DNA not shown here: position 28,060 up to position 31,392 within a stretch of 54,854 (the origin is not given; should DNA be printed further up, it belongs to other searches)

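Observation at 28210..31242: Single polypeptide fusing a HAS/NodC-type processive GT2 synthase to LysM and a mannuronan-C5-epimerase-type beta-helix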

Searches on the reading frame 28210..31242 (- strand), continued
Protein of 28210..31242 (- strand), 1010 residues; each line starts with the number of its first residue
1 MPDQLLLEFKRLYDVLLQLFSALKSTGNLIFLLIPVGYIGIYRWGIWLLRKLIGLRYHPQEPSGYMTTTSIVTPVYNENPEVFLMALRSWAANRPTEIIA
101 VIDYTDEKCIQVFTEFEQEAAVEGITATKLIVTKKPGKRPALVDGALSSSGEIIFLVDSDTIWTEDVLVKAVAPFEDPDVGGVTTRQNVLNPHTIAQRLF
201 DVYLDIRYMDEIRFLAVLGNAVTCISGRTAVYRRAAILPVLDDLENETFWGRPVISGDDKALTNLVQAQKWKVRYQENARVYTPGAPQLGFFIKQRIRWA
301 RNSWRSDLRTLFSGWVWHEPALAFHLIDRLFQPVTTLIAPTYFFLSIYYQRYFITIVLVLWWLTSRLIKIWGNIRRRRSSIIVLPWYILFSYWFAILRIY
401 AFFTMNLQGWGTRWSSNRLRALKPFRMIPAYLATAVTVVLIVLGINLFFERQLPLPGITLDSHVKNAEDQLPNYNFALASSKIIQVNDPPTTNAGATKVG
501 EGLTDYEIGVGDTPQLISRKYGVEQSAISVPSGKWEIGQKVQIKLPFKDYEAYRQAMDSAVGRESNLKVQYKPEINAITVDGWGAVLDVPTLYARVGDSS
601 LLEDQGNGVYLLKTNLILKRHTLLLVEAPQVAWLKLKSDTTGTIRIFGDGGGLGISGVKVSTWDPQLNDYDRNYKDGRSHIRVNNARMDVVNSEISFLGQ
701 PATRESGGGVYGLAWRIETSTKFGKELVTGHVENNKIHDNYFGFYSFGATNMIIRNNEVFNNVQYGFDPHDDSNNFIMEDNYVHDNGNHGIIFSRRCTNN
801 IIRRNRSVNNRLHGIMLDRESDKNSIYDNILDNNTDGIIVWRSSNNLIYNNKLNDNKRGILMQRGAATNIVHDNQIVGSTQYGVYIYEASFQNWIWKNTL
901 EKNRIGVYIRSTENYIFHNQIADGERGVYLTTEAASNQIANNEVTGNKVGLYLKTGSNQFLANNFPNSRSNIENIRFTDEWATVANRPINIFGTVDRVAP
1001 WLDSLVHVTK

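Call 68: find_homologous_proteins(query=L004:7908-9569:+, max_evalue=1e-10)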
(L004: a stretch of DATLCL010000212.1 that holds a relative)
Query L004:7908-9569:+ (553 aa): 787 proteins with E <= 1e-10 among 8000 candidates; the best 120 are listed.
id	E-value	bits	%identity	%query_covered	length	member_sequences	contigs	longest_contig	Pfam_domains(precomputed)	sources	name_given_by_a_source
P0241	0.0e+0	1190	95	97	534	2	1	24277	PF13632.13,PF13506.14,PF13641.13,PF01476.27,PF00535.33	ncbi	-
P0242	0.0e+0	1182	94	97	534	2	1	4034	PF13632.13,PF13506.14,PF13641.13,PF01476.27,PF00535.33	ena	-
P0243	0.0e+0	1181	94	97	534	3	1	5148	PF13632.13,PF13506.14,PF13641.13,PF01476.27,PF00535.33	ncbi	-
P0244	0.0e+0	1178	93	97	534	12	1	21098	PF13632.13,PF13506.14,PF13641.13,PF01476.27,PF00535.33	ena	-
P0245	0.0e+0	1178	94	97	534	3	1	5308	PF13632.13,PF13506.14,PF13641.13,PF01476.27,PF00535.33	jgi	-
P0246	0.0e+0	1178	94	97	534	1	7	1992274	PF13632.13,PF13506.14,PF13641.13,PF01476.27,PF00535.33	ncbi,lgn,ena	-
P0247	0.0e+0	1176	93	97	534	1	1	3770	PF13632.13,PF13506.14,PF13641.13,PF01476.27,PF00535.33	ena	-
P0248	0.0e+0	1174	93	97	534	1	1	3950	PF13632.13,PF13506.14,PF13641.13,PF01476.27,PF00535.33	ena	-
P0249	0.0e+0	1173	93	97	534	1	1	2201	PF13632.13,PF13506.14,PF13641.13,PF01476.27,PF00535.33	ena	-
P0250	0.0e+0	1173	93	97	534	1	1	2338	PF13632.13,PF13506.14,PF13641.13,PF01476.27,PF00535.33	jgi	-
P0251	0.0e+0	1172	93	97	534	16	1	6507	PF13632.13,PF13506.14,PF13641.13,PF01476.27,PF00535.33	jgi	jgi:hyaluronan synthase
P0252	0.0e+0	1169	93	97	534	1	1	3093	PF13632.13,PF13506.14,PF13641.13,PF01476.27,PF00535.33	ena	-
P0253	0.0e+0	1061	84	97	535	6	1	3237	PF13632.13,PF13506.14,PF13641.13,PF00535.33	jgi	jgi:hyaluronan synthase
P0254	2.6e-260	883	69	95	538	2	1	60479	PF13632.13,PF13506.14,PF13641.13,PF00535.33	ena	-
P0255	1.1e-258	878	70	95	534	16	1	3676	PF13632.13,PF13506.14,PF13641.13,PF00535.33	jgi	-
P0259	1.3e-245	834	67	95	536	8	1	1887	PF13632.13,PF13641.13,PF01476.27,PF00535.33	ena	-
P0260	5.4e-244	829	68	96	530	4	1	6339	PF13632.13,PF13506.14,PF13641.13,PF01476.27,PF00535.33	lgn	-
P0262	6.2e-237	806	66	95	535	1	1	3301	PF13632.13,PF13641.13,PF01476.27,PF00535.33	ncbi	ncbi:MAG: glycosyltransferase [Aeromicrobium sp.]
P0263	1.0e-233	795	66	94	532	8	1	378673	PF13632.13,PF13506.14,PF13641.13,PF01476.27,PF00535.33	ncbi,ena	-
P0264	1.1e-231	788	64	98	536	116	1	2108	PF13632.13,PF13506.14,PF13641.13,PF01476.27,PF00535.33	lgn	-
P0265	6.0e-226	769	62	95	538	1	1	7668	PF13632.13,PF13506.14,PF13641.13,PF01476.27,PF00535.33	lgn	-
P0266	3.4e-225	767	62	92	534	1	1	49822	PF13632.13,PF13506.14,PF13641.13,PF01476.27,PF00535.33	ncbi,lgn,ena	-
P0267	2.4e-222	758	61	94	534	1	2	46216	PF13632.13,PF13506.14,PF13641.13,PF01476.27,PF00535.33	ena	-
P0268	1.1e-221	755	61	95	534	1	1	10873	PF13632.13,PF13506.14,PF13641.13,PF01476.27,PF00535.33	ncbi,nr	ncbi:glycosyltransferase [Candidatus Saccharibacteria bacterium]|nr:glycosyltransferase [Candidatus 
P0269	8.8e-219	746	61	94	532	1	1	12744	PF13632.13,PF13506.14,PF13641.13,PF01476.27,PF00535.33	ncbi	-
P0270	9.1e-218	742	60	95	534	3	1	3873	PF13632.13,PF13506.14,PF13641.13,PF01476.27,PF00535.33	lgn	-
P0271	7.4e-216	736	59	95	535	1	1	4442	PF13632.13,PF13506.14,PF13641.13,PF01476.27,PF00535.33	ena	-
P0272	3.8e-215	734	60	94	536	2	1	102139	PF13632.13,PF13506.14,PF13641.13,PF01476.27,PF00535.33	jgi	jgi:hyaluronan synthase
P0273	7.9e-215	733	60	94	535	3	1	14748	PF13632.13,PF13506.14,PF13641.13,PF01476.27,PF00535.33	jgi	jgi:N-acetylglucosaminyltransferase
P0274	2.2e-214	731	61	94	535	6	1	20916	PF13632.13,PF13506.14,PF13641.13,PF01476.27,PF00535.33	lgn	-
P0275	1.1e-213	729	59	94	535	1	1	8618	PF13632.13,PF13506.14,PF13641.13,PF01476.27,PF00535.33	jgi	jgi:hyaluronan synthase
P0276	2.3e-213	728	60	94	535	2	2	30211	PF13632.13,PF13506.14,PF13641.13,PF01476.27,PF00535.33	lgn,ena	-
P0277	4.9e-213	727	59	94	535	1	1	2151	PF13632.13,PF13506.14,PF13641.13,PF01476.27,PF00535.33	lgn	-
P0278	1.2e-212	725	59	95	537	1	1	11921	PF13632.13,PF13506.14,PF13641.13,PF01476.27,PF00535.33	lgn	-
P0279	2.6e-210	718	59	94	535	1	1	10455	PF13632.13,PF13506.14,PF13641.13,PF01476.27,PF00535.33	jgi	jgi:cellulose synthase/poly-beta-1,6-N-acetylglucosamine synthase-like glycosyltransferase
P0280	4.9e-210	717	93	60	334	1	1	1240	PF13632.13,PF13641.13,PF01476.27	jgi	jgi:LysM repeat protein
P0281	9.2e-210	716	58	95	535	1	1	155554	PF13632.13,PF13506.14,PF13641.13,PF01476.27,PF00535.33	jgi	jgi:glycosyltransferase involved in cell wall biosynthesis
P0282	3.6e-209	714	60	94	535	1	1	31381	PF13632.13,PF13506.14,PF13641.13,PF01476.27,PF00535.33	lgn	-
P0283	5.7e-209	713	57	95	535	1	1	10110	PF13632.13,PF13506.14,PF13641.13,PF01476.27,PF00535.33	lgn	-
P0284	9.3e-208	709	57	94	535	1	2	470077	PF13632.13,PF13506.14,PF13641.13,PF01476.27,PF00535.33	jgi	jgi:glycosyltransferase involved in cell wall biosynthesis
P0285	1.1e-207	709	60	94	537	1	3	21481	PF13632.13,PF13506.14,PF13641.13,PF01476.27,PF00535.33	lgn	-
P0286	1.3e-207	709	59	94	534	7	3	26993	PF13632.13,PF13506.14,PF13641.13,PF01476.27,PF00535.33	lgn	-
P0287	2.3e-207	708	57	94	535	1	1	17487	PF13632.13,PF13506.14,PF13641.13,PF01476.27,PF00535.33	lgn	-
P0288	6.0e-207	707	59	94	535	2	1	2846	PF13632.13,PF13506.14,PF13641.13,PF01476.27,PF00535.33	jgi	jgi:hyaluronan synthase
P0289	2.1e-206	705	56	92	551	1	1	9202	PF13632.13,PF13506.14,PF13641.13,PF01476.27,PF00535.33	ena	-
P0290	2.2e-205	702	58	94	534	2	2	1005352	PF13632.13,PF13506.14,PF13641.13,PF01476.27,PF00535.33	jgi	-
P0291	2.5e-205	701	58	94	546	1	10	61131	PF13632.13,PF13506.14,PF13641.13,PF01476.27,PF00535.33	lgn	-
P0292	1.8e-204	698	59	94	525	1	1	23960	PF13632.13,PF13506.14,PF13641.13,PF01476.27,PF00535.33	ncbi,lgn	-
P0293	7.1e-204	697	58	94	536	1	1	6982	PF13632.13,PF13506.14,PF13641.13,PF01476.27,PF00535.33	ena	-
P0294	1.7e-203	695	58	94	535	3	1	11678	PF13632.13,PF13506.14,PF13641.13,PF01476.27,PF00535.33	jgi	jgi:glycosyltransferase involved in cell wall biosynthesis/LysM repeat protein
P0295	2.0e-202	692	58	94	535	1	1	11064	PF13632.13,PF13506.14,PF13641.13,PF01476.27,PF00535.33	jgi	jgi:glycosyltransferase involved in cell wall biosynthesis/LysM repeat protein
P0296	3.1e-201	688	58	94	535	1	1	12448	PF13632.13,PF13506.14,PF13641.13,PF01476.27,PF00535.33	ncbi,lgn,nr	ncbi:MAG: hypothetical protein JWM07_369 [Candidatus Saccharibacteria bacterium]|nr:hypothetical pro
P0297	9.8e-201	686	55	94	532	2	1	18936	PF13632.13,PF13506.14,PF13641.13,PF01476.27,PF00535.33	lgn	-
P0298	1.8e-200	685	56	95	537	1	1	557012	PF13632.13,PF13506.14,PF13641.13,PF01476.27,PF00535.33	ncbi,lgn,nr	ncbi:MAG TPA: glycosyltransferase [Nevskiaceae bacterium]|nr:glycosyltransferase [Nevskiaceae bacter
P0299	8.3e-200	683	57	94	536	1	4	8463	PF13632.13,PF13506.14,PF13641.13,PF01476.27,PF00535.33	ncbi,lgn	-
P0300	1.2e-199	683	56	95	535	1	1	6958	PF13632.13,PF13506.14,PF13641.13,PF01476.27,PF00535.33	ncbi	-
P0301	3.4e-199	681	56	95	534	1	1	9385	PF13632.13,PF13506.14,PF13641.13,PF01476.27,PF00535.33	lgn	-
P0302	4.6e-199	681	56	94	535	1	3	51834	PF13632.13,PF13506.14,PF13641.13,PF01476.27,PF00535.33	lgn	-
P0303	9.9e-198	676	59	91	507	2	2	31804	PF13632.13,PF13506.14,PF13641.13,PF01476.27,PF00535.33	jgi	-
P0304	1.7e-196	672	55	94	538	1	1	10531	PF13632.13,PF13641.13,PF01476.27,PF00535.33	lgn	-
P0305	1.8e-196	672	57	93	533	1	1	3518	PF13632.13,PF13506.14,PF13641.13,PF01476.27,PF00535.33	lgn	-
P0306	2.1e-196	672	54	94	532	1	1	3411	PF13632.13,PF13506.14,PF13641.13,PF01476.27,PF00535.33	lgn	-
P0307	5.9e-196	670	59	90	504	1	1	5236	PF13632.13,PF13506.14,PF13641.13,PF01476.27,PF00535.33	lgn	-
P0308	7.0e-196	670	55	94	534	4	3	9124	PF13632.13,PF13506.14,PF13641.13,PF01476.27,PF00535.33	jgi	jgi:cellulose synthase/poly-beta-1,6-N-acetylglucosamine synthase-like glycosyltransferase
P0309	7.3e-196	670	56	94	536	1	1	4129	PF13632.13,PF13506.14,PF13641.13,PF01476.27,PF00535.33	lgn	-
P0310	7.3e-196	670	57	94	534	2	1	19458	PF13641.13,PF01476.27,PF00535.33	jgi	-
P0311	1.1e-195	670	54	95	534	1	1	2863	PF13632.13,PF13506.14,PF13641.13,PF01476.27,PF00535.33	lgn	-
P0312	1.1e-195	669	55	94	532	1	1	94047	PF13632.13,PF13506.14,PF13641.13,PF01476.27,PF00535.33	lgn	-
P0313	3.0e-195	668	56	94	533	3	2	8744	PF13632.13,PF13506.14,PF13641.13,PF01476.27,PF00535.33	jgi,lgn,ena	-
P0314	6.2e-195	667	54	94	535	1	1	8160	PF13632.13,PF13506.14,PF13641.13,PF01476.27,PF00535.33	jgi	jgi:cellulose synthase/poly-beta-1,6-N-acetylglucosamine synthase-like glycosyltransferase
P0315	9.4e-195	666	55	95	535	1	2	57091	PF13632.13,PF13506.14,PF13641.13,PF01476.27,PF00535.33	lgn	-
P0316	1.9e-194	665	56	94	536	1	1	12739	PF13632.13,PF13506.14,PF13641.13,PF01476.27,PF00535.33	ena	-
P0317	2.8e-194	665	54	94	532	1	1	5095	PF13632.13,PF13641.13,PF01476.27,PF00535.33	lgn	-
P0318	6.7e-194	664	54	94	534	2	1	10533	PF13632.13,PF13506.14,PF13641.13,PF01476.27,PF00535.33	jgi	jgi:hyaluronan synthase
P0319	1.1e-192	660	54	95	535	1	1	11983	PF13632.13,PF13506.14,PF13641.13,PF01476.27,PF00535.33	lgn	-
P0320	6.7e-192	657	54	94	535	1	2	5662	PF13632.13,PF13506.14,PF13641.13,PF01476.27,PF00535.33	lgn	-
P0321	4.1e-191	654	54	95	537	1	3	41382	PF13632.13,PF13506.14,PF13641.13,PF01476.27,PF00535.33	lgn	-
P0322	4.3e-191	654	55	94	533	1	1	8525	PF13632.13,PF13506.14,PF13641.13,PF01476.27,PF00535.33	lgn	-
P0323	2.4e-190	652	54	95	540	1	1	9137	PF13632.13,PF13506.14,PF13641.13,PF01476.27,PF00535.33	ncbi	ncbi:MAG: glycosyltransferase [Candidatus Saccharimonadales bacterium]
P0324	3.7e-190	651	55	94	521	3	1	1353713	PF13632.13,PF13506.14,PF13641.13,PF01476.27,PF00535.33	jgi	jgi:hyaluronan synthase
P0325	1.2e-189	650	53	96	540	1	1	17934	PF13632.13,PF13506.14,PF13641.13,PF01476.27,PF00535.33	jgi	jgi:LysM repeat protein/glycosyltransferase involved in cell wall biosynthesis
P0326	3.7e-188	645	54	95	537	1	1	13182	PF13632.13,PF13506.14,PF13641.13,PF01476.27,PF00535.33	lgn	-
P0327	4.3e-188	644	54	95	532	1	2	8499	PF13632.13,PF13641.13,PF01476.27,PF00535.33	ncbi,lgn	-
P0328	8.4e-188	643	53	95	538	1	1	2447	PF13632.13,PF13506.14,PF13641.13,PF01476.27,PF00535.33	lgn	-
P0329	1.5e-187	643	53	94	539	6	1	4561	PF13632.13,PF13506.14,PF13641.13,PF01476.27,PF00535.33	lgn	-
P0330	1.6e-187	643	54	94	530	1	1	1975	PF13632.13,PF13506.14,PF13641.13,PF01476.27,PF00535.33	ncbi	-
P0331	3.5e-187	641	54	95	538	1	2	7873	PF13632.13,PF13506.14,PF13641.13,PF01476.27,PF00535.33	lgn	-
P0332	7.8e-187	640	55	94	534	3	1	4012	PF13632.13,PF13506.14,PF13641.13,PF01476.27,PF00535.33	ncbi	-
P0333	2.8e-186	638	56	90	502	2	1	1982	PF13632.13,PF13506.14,PF13641.13,PF01476.27,PF00535.33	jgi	jgi:cellulose synthase/poly-beta-1,6-N-acetylglucosamine synthase-like glycosyltransferase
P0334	7.3e-186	637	54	95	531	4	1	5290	PF13632.13,PF13506.14,PF13641.13,PF01476.27,PF00535.33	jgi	jgi:cellulose synthase/poly-beta-1,6-N-acetylglucosamine synthase-like glycosyltransferase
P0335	7.3e-186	637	53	94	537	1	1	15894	PF13632.13,PF13506.14,PF13641.13,PF01476.27,PF00535.33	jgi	jgi:glycosyltransferase involved in cell wall biosynthesis/LysM repeat protein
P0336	2.2e-185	636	52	95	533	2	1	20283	PF13632.13,PF13506.14,PF13641.13,PF01476.27,PF00535.33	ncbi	-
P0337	4.4e-185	635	54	95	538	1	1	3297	PF13632.13,PF13506.14,PF13641.13,PF01476.27,PF00535.33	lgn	-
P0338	4.5e-184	631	54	94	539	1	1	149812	PF13632.13,PF13506.14,PF13641.13,PF01476.27,PF00535.33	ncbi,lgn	-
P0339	9.9e-184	630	55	95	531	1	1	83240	PF13632.13,PF13506.14,PF13641.13,PF01476.27,PF00535.33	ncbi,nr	ncbi:MAG TPA: glycosyltransferase [Candidatus Saccharimonadales bacterium]|nr:glycosyltransferase [C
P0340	4.2e-183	628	54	94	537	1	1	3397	PF13632.13,PF13506.14,PF13641.13,PF01476.27,PF00535.33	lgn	-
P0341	3.2e-182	625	53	94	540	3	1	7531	PF13632.13,PF13641.13,PF01476.27,PF00535.33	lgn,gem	-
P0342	4.2e-182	625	52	95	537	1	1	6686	PF13632.13,PF13506.14,PF13641.13,PF01476.27,PF00535.33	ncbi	-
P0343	4.8e-182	624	54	95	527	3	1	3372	PF13632.13,PF13506.14,PF13641.13,PF01476.27,PF00535.33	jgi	jgi:cellulose synthase/poly-beta-1,6-N-acetylglucosamine synthase-like glycosyltransferase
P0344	1.0e-181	623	52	94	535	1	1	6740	PF13632.13,PF13506.14,PF13641.13,PF01476.27,PF00535.33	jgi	jgi:cellulose synthase/poly-beta-1,6-N-acetylglucosamine synthase-like glycosyltransferase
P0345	1.2e-180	620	53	95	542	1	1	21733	PF13506.14,PF13641.13,PF01476.27,PF00535.33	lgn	-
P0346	1.0e-179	617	52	93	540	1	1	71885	PF13632.13,PF13506.14,PF13641.13,PF01476.27,PF00535.33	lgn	-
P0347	3.5e-179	615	52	95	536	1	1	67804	PF13632.13,PF13506.14,PF13641.13,PF01476.27,PF00535.33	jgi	jgi:hyaluronan synthase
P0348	4.0e-179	615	52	95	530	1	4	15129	PF13632.13,PF13506.14,PF13641.13,PF01476.27,PF00535.33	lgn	-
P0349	1.6e-178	613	52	95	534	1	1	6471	PF13632.13,PF13506.14,PF13641.13,PF01476.27,PF00535.33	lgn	-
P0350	2.2e-177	609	53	90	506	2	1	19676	PF13632.13,PF13506.14,PF13641.13,PF01476.27,PF00535.33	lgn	-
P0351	4.5e-177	608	51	94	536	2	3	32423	PF13632.13,PF13506.14,PF13641.13,PF01476.27,PF00535.33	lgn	-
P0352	5.1e-177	608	52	95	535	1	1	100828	PF13632.13,PF13506.14,PF13641.13,PF01476.27,PF00535.33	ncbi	-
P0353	5.5e-177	608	52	95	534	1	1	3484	PF13632.13,PF13506.14,PF13641.13,PF01476.27,PF00535.33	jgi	jgi:cellulose synthase/poly-beta-1,6-N-acetylglucosamine synthase-like glycosyltransferase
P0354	1.1e-176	607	51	93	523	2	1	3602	PF13632.13,PF13506.14,PF13641.13,PF01476.27,PF00535.33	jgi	jgi:hyaluronan synthase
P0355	1.3e-176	607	52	94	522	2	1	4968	PF13632.13,PF13506.14,PF13641.13,PF01476.27,PF00535.33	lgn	-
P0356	1.6e-176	606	52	95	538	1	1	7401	PF13632.13,PF13506.14,PF13641.13,PF01476.27,PF00535.33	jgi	-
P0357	2.4e-176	606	50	95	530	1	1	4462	PF13632.13,PF13506.14,PF13641.13,PF01476.27,PF00535.33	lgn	-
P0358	5.4e-176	604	50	95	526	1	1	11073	PF13632.13,PF13641.13,PF01476.27,PF00535.33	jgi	jgi:glycosyltransferase involved in cell wall biosynthesis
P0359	1.9e-175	603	50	95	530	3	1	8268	PF13632.13,PF13641.13,PF01476.27,PF00535.33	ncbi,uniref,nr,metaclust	ncbi:MAG: hypothetical protein A3B14_01800 [Candidatus Zambryskibacteria bacterium RIFCSPLOWO2_01_FU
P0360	1.9e-175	603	52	94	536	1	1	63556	PF13632.13,PF13506.14,PF13641.13,PF01476.27,PF00535.33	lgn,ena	-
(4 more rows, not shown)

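Call 69: find_encoding_contigs(protein=P0324, flank=7000, max_places=1)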
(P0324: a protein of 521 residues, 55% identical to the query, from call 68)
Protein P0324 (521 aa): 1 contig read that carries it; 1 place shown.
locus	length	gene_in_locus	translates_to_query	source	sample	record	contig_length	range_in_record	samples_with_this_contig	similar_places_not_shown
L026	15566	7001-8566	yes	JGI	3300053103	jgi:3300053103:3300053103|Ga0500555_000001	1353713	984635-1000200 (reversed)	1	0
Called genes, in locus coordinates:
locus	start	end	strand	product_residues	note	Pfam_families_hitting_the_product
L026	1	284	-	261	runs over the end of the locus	PF13545:HTH_Crp_2 (faint), PF01978:TrmB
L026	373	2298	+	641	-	PF01234:NNMT_PNMT_TEMT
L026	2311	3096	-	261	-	PF01978:TrmB (weak)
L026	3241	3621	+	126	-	-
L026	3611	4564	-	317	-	PF03631:Virul_fac_BrkB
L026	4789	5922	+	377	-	PF22842:Pel9A-like_beta_helix, PF13229:Beta_helix (faint)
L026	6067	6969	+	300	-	PF02558:ApbA (weak), PF03721:UDPG_MGDP_dh_N, PF00984:UDPG_MGDP_dh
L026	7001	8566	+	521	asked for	PF13506:Glyco_transf_21, PF00535:Glycos_transf_2, PF13641:Glyco_tranf_2_3, PF13632:Glyco_trans_2_3, PF01476:LysM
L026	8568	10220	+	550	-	PF05048:NosD, PF13229:Beta_helix, PF05048:NosD (weak)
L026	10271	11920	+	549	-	PF01565:FAD_binding_4, PF02913:FAD-oxidase_C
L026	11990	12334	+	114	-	PF23991:DUF7310 (weak)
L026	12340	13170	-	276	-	PF01978:TrmB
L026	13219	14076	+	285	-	PF00892:EamA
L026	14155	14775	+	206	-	-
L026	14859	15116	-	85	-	PF00076:RRM_1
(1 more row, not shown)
